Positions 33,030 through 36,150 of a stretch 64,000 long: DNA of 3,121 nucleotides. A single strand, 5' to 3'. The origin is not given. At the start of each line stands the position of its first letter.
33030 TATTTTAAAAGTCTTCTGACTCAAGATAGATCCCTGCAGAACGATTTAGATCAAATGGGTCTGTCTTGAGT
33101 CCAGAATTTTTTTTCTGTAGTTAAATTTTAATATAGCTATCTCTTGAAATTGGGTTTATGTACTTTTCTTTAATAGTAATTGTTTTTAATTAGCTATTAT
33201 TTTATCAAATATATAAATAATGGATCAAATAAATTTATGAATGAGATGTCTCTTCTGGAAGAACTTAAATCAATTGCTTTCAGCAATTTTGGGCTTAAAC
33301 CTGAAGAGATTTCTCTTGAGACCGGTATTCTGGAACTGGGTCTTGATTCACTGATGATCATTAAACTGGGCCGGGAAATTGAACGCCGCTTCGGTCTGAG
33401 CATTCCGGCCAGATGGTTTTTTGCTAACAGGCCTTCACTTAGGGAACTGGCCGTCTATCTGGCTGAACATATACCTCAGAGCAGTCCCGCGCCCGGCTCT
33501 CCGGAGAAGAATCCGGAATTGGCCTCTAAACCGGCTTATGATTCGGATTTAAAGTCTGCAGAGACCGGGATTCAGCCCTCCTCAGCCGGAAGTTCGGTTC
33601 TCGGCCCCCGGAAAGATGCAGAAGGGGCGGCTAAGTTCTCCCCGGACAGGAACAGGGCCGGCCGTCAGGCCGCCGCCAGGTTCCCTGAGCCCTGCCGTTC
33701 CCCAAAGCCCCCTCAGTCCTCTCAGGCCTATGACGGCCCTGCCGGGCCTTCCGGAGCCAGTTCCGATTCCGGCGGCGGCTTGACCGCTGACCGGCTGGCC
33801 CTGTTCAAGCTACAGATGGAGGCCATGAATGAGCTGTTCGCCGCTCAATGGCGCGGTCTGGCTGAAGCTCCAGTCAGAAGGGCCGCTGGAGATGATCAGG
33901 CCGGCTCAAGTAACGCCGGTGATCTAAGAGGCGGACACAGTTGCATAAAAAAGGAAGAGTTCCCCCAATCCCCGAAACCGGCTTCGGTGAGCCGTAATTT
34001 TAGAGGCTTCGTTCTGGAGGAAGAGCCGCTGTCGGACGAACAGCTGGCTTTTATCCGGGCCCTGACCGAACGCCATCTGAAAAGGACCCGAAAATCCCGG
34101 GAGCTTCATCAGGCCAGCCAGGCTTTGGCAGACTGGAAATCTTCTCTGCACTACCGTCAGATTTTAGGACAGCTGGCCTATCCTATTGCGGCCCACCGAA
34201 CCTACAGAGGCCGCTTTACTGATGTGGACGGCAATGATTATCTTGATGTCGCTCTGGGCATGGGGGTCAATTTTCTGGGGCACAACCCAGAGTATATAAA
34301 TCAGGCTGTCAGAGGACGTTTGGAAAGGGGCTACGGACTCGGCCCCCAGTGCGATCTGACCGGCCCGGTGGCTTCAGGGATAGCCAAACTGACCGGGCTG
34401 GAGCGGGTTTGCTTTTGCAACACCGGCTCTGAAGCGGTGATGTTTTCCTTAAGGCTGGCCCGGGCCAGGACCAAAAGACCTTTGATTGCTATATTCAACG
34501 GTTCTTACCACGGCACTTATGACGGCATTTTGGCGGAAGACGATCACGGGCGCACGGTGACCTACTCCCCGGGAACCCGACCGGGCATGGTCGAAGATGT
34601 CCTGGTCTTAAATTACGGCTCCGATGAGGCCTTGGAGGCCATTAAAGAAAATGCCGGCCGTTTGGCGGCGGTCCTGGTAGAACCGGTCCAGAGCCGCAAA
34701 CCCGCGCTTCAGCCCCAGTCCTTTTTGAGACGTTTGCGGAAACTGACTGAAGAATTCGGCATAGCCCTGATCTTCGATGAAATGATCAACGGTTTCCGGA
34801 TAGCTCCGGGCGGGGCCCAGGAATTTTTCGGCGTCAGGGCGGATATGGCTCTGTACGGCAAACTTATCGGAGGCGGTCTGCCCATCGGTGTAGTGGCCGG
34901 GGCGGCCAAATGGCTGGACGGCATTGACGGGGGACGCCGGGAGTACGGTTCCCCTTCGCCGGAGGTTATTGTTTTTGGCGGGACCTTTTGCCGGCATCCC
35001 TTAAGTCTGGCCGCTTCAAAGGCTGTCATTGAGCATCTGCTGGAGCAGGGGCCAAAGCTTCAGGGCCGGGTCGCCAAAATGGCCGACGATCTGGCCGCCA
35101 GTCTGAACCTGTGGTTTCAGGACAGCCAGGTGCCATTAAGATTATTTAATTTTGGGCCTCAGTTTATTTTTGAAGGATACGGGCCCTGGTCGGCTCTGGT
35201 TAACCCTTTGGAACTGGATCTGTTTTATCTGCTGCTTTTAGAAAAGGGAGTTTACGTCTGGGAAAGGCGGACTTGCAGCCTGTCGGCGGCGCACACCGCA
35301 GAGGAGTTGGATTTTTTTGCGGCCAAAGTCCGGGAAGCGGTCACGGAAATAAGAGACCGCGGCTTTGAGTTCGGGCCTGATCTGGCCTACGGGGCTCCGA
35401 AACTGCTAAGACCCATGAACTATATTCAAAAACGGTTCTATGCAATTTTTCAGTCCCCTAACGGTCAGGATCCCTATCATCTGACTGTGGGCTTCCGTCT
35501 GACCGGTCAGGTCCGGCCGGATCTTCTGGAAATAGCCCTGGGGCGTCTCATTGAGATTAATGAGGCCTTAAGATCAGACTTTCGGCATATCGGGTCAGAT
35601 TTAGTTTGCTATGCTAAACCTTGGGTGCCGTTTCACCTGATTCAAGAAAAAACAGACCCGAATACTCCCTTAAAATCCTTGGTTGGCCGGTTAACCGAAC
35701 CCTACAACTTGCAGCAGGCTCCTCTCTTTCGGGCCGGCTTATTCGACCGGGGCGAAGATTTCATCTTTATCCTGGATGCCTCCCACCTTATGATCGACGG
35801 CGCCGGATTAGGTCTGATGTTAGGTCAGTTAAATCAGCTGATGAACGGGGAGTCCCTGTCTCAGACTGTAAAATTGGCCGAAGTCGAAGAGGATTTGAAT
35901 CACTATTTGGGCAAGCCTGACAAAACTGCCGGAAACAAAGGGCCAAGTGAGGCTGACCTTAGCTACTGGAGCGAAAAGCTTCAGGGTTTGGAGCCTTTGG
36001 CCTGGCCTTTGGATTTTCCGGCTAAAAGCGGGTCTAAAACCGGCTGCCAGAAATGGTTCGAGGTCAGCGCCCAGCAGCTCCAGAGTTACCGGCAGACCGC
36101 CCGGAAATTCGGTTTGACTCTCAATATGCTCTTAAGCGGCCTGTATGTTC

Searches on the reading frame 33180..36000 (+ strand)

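Call 13: search_protein_families(library=ncbifam, proteins=[window:33180-36000:+], max_evalue=0.01)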
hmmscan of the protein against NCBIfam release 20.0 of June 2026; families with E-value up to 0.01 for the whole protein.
window:33180-36000:+ (940 aa): 76 families (the best 25 are shown)
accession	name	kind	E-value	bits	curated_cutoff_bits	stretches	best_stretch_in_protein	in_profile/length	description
TIGR00713.1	hemL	equivalog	7.9e-63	212.6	527.3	1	333-723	29-422/423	glutamate-1-semialdehyde 2,1-aminomutase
NF000818.0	PRK00062.1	subfamily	1.5e-61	208.4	398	1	332-724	32-427/429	glutamate-1-semialdehyde 2,1-aminomutase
NF041362.1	GntE_guanitoxin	equivalog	2.8e-49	167.8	525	1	340-651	40-353/426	guanitoxin biosynthesis PLP-dependent transaminase GntE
NF009055.0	PRK12389.1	equivalog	5.3e-44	150.5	637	1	334-644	35-340/431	glutamate-1-semialdehyde 2,1-aminomutase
NF005453.0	PRK07046.1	subfamily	8.8e-40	136.6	425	1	293-659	17-378/453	transaminase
NF004856.0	PRK06209.1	equivalog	7.1e-37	127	486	1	345-643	51-337/450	glutamate-1-semialdehyde 2,1-aminomutase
NF001864.0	PRK00615.1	equivalog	6.1e-36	123.9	706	1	335-720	37-425/433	glutamate-1-semialdehyde aminotransferase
TIGR00707.1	argD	subfamily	6.4e-31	107.5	410.05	1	335-641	10-305/381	acetylornithine/succinylornithine family transaminase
NF004426.0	PRK05769.1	equivalog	7.1e-31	107.4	552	2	333-451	35-159/441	acetyl ornithine aminotransferase family protein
NF002874.0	PRK03244.1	equivalog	6.5e-29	100.9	457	1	345-642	36-319/399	acetylornithine transaminase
NF002797.0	PRK02936.1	equivalog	9e-29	100.4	496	1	343-623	20-286/385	acetylornithine transaminase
NF005993.0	PRK08117.1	subfamily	1e-28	100.1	574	2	346-447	37-143/433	aspartate aminotransferase family protein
NF005272.0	PRK06777.1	equivalog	8.7e-28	97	725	1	340-643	28-335/421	4-aminobutyrate--2-oxoglutarate transaminase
NF045491.1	LysJ_Sulfobales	equivalog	9.5e-27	93.9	700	1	348-574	24-249/386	[LysW]-aminoadipate semialdehyde/glutamate semialdehyde transaminase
NF005985.0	PRK08088.1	equivalog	2.8e-26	92.2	713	1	330-643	20-336/426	4-aminobutyrate--2-oxoglutarate transaminase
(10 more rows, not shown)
